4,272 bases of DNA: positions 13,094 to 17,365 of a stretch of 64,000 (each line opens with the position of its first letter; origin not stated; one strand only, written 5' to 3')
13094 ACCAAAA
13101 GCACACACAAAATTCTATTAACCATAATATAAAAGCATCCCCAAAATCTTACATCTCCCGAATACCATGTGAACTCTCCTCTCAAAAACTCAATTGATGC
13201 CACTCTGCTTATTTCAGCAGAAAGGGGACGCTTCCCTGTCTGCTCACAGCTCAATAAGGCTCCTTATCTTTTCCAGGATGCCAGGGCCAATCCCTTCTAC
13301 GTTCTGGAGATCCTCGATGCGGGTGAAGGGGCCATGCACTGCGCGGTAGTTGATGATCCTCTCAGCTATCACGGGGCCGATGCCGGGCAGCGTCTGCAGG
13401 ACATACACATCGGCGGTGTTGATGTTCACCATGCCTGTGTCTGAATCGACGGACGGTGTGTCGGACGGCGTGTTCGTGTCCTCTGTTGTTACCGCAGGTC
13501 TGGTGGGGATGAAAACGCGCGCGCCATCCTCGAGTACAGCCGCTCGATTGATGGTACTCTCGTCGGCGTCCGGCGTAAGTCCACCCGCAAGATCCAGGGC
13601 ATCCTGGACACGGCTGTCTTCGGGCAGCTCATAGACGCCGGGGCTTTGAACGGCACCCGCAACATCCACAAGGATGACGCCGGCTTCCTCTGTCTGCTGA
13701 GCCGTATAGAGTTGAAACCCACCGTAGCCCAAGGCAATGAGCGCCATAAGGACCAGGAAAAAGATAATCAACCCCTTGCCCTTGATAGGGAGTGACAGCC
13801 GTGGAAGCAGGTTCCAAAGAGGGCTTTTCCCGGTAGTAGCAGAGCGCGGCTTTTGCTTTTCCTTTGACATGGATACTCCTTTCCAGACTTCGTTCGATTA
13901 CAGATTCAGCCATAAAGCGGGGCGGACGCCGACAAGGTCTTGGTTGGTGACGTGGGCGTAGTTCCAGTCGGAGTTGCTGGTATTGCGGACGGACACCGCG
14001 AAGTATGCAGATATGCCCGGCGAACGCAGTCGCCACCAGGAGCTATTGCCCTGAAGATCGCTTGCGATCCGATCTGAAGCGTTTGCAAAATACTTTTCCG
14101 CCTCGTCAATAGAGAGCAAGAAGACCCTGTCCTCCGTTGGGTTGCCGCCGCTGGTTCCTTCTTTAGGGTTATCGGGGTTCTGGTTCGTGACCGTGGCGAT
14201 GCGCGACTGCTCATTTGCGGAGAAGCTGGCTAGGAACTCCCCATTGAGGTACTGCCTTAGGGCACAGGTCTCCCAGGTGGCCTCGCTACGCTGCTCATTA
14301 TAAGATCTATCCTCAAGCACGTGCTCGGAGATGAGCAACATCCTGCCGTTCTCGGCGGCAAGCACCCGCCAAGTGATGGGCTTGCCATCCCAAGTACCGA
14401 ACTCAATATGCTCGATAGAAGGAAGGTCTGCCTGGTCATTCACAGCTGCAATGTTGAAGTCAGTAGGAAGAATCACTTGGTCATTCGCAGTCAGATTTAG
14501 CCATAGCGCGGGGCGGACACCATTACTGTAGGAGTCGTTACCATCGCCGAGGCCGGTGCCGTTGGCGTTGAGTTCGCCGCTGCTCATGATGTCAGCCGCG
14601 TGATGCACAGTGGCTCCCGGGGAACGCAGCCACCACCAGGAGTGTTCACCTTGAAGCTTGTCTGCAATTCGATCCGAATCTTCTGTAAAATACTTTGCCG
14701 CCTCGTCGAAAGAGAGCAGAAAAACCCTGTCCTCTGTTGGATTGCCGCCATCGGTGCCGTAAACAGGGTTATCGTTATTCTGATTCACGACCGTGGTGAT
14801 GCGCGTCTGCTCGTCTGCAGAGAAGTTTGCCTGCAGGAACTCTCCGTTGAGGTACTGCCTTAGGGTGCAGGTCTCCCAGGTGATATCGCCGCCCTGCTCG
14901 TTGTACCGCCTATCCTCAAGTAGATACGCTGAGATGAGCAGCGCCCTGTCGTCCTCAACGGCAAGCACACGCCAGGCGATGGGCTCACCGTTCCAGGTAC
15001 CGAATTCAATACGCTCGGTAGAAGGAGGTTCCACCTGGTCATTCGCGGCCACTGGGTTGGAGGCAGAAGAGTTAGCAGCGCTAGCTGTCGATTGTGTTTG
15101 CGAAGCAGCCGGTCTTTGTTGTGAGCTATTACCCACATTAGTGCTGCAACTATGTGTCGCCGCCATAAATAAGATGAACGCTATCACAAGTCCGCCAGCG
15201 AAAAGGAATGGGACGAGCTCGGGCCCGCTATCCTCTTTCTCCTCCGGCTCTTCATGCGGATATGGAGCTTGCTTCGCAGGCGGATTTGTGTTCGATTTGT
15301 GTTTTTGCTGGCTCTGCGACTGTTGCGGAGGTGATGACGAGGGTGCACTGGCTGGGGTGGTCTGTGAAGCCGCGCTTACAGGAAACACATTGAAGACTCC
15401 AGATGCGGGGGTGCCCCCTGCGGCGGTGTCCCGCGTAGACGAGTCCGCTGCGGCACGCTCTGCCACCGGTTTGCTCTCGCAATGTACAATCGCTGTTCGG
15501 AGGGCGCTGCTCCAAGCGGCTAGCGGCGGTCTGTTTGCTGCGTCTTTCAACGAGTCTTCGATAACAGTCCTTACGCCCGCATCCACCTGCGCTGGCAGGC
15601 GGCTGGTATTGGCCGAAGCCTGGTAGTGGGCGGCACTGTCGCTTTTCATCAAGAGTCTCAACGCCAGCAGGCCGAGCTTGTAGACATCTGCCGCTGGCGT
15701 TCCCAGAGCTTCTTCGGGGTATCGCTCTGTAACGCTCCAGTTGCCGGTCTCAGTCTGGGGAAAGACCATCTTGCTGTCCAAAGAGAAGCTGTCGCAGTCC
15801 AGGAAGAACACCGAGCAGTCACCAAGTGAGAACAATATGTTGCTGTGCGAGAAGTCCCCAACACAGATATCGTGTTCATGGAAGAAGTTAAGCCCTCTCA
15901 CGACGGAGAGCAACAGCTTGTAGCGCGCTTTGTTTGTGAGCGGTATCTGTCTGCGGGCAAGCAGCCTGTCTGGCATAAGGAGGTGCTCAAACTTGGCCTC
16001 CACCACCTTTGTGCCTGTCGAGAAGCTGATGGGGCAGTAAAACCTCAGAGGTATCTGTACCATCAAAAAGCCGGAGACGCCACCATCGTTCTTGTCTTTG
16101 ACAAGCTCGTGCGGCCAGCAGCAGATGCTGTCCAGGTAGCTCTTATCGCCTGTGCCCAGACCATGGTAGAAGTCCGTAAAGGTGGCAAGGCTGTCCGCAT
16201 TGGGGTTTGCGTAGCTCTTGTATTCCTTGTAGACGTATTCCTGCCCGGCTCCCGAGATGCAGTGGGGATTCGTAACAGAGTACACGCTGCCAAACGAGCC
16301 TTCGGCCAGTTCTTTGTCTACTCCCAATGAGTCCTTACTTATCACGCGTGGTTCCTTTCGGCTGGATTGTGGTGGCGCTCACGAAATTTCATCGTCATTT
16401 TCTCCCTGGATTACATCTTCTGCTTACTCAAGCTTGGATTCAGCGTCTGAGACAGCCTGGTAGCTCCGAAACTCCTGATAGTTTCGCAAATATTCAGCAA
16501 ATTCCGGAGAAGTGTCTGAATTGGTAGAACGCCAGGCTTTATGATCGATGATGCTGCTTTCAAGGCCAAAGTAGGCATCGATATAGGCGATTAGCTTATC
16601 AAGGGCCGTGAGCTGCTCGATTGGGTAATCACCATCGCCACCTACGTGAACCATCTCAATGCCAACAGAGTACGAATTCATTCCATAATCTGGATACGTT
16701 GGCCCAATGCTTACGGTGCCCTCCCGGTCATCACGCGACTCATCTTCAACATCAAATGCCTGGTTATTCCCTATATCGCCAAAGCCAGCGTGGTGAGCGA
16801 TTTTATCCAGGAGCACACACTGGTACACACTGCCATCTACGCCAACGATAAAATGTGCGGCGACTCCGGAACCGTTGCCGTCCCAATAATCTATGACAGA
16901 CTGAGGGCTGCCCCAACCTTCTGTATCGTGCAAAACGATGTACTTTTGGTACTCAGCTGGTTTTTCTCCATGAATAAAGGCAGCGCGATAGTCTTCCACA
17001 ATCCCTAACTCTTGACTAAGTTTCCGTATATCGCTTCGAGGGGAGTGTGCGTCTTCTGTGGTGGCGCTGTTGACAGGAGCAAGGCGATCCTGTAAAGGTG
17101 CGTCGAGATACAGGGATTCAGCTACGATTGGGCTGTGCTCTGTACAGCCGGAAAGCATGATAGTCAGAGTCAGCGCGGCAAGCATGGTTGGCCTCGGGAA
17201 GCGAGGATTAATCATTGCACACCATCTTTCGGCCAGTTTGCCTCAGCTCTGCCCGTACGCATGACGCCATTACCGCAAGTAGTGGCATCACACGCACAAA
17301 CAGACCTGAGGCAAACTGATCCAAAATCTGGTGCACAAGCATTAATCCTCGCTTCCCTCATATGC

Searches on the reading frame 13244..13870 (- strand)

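Call 8: search_protein_families(library=pfam, proteins=[window:13244-13870:-], max_evalue=0.01)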
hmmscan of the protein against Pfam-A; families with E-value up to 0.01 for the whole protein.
window:13244-13870:- (208 aa): 9 families
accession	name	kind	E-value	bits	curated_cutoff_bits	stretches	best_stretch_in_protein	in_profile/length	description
PF12836.13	HHH_3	-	2.5e-20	72.8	27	1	147-206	5-64/65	Helix-hairpin-helix motif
PF10531.15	SLBB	-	1.1e-13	51.3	27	1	68-117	2-50/55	SLBB domain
PF00633.29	HHH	-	3.6e-09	36.5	24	1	149-175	4-30/30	Helix-hairpin-helix motif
PF14520.12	HHH_5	-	2.2e-05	25.3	27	0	153-173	32-52/57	Helix-hairpin-helix domain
PF12826.13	HHH_2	-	6.5e-05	23.5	27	0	147-175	26-54/64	Helix-hairpin-helix motif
PF03934.19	T2SSK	-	7e-05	23.6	24.2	1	148-193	1-46/63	Type II secretion system (T2SS), protein K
PF14716.13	HHH_8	-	7.3e-05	23.5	30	0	178-206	40-68/73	Helix-hairpin-helix domain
PF06514.17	PsbU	-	9.9e-05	22.7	24.5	1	142-194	9-57/93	Photosystem II 12 kDa extrinsic protein (PsbU)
PF22461.2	SLBB_2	-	0.00049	20.6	27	1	68-107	3-44/79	SLBB domain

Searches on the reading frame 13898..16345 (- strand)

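Call 8: search_protein_families(library=pfam, proteins=[window:13898-16345:-], max_evalue=0.01)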
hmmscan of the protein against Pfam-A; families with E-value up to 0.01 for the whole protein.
window:13898-16345:- (815 aa): 2 families
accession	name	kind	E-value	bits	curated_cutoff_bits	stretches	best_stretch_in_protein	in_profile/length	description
PF19789.6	DUF6273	-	3.3e-61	206.6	23.5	2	466-617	2-171/172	Domain of unknown function (DUF6273)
PF00069.31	Pkinase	-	0.00016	21.6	31.7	1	131-299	90-253/263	Protein kinase domain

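Call 62: search_protein_families(library=padloc, proteins=[window:13898-16345:-], max_evalue=0.001)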
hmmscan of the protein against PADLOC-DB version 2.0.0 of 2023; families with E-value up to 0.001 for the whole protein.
window:13898-16345:- (815 aa): 1 family
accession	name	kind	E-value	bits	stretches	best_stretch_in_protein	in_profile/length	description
PDLC03921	MkoA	-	0.00028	16.6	0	136-192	584-640/1607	-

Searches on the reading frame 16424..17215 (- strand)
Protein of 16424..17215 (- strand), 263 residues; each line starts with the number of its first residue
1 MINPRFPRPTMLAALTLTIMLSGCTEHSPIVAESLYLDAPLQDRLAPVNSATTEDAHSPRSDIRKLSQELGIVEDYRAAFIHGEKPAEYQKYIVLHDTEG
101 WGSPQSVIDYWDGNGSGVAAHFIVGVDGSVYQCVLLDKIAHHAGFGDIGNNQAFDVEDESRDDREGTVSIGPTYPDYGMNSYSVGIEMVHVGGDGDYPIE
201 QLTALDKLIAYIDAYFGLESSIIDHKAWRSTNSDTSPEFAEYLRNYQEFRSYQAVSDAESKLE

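Call 8: search_protein_families(library=pfam, proteins=[window:16424-17215:-], max_evalue=0.01)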
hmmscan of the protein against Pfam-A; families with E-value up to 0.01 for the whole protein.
window:16424-17215:- (263 aa): 1 family
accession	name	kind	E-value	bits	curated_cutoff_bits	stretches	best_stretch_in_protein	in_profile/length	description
PF01510.30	Amidase_2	-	1.1e-19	71.5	26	1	91-232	6-124/131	N-acetylmuramoyl-L-alanine amidase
